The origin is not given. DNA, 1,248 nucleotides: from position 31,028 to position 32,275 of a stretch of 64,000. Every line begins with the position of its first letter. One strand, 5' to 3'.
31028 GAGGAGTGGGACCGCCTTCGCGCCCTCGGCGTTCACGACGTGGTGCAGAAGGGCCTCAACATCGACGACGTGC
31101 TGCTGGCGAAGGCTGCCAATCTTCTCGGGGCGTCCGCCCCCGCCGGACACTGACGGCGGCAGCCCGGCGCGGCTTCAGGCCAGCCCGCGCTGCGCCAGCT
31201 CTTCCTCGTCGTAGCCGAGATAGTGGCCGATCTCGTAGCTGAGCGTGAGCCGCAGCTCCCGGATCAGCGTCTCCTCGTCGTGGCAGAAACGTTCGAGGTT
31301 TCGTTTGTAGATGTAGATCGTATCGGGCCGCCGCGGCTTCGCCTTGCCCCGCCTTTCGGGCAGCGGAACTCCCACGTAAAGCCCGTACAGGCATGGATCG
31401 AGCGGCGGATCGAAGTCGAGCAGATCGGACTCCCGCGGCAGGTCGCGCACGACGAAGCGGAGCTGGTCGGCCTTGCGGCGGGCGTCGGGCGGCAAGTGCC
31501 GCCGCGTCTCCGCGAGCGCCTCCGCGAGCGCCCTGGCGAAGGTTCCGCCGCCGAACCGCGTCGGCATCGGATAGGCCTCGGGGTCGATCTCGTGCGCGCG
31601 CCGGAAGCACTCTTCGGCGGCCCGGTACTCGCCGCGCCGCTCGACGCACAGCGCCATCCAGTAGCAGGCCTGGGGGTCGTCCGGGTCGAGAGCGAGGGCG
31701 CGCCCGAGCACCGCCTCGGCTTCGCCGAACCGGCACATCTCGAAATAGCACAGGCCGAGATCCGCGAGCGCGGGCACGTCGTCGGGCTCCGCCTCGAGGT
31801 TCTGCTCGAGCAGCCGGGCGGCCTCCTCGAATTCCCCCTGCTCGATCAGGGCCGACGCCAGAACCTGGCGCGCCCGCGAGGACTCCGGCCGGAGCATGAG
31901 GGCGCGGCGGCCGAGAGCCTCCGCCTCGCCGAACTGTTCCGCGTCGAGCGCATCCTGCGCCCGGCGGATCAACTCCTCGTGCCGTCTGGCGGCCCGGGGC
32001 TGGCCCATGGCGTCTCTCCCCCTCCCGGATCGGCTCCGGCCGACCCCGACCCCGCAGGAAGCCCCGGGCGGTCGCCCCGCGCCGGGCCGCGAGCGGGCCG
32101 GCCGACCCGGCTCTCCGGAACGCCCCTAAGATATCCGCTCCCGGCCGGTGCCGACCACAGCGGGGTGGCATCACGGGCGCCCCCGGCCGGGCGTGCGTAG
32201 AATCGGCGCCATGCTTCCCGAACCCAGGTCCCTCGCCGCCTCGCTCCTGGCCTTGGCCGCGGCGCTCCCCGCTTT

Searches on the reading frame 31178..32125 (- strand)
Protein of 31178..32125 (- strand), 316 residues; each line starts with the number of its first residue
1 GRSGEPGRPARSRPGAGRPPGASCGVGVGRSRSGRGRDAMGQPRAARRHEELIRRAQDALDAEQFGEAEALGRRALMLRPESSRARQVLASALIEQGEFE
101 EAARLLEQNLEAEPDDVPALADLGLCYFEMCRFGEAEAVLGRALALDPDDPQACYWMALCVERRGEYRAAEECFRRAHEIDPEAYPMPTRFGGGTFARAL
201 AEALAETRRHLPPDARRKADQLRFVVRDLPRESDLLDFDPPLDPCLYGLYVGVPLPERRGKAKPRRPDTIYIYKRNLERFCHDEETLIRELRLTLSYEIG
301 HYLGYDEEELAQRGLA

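Call 35: search_protein_families(library=pfam, proteins=[window:31178-32125:-], max_evalue=0.00001)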
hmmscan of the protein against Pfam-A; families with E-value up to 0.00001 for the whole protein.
window:31178-32125:- (316 aa): 14 families
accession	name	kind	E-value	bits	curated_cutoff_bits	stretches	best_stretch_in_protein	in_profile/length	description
PF14559.12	TPR_19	-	5.4e-27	94.4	25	3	93-152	1-60/68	Tetratricopeptide repeat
PF06262.17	Zincin_1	-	1.2e-21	76.9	22.4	1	220-314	2-96/97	Zincin-like metallopeptidase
PF07719.23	TPR_2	-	3.4e-19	67.8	27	1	151-183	1-33/34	Tetratricopeptide repeat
PF00515.34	TPR_1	-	5e-18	64.5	27.8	1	152-183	2-33/34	Tetratricopeptide repeat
PF12895.13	ANAPC3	-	1.3e-13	51.4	27.2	1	63-143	3-82/82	Anaphase-promoting complex, cyclosome, subunit 3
PF13181.12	TPR_8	-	1.1e-11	44.3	25.7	0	152-183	2-33/34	Tetratricopeptide repeat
PF13428.12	TPR_14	-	1.2e-11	44.5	23.5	0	119-158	3-42/44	Tetratricopeptide repeat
PF13432.12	TPR_16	-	2.3e-11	44.3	32.7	1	132-183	12-63/65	Tetratricopeptide repeat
PF13414.12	TPR_11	-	5.3e-11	42.5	26.8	0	92-130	3-41/42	TPR repeat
PF13424.12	TPR_12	-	5.5e-10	39.7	30.1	0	89-147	9-75/77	Tetratricopeptide repeat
PF13371.12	TPR_9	-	6.3e-09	36.2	35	0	126-184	4-62/73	Tetratricopeptide repeat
PF13431.12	TPR_17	-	2e-08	34.3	24.4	0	142-171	4-33/34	Tetratricopeptide repeat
PF13176.12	TPR_7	-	7.2e-07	29.3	27.9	0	88-115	4-31/36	Tetratricopeptide repeat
PF23914.1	TPR_CcmH_CycH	-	1.3e-06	28.8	42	0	72-136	73-140/158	Cytochrome c-type biogenesis protein H TPR domain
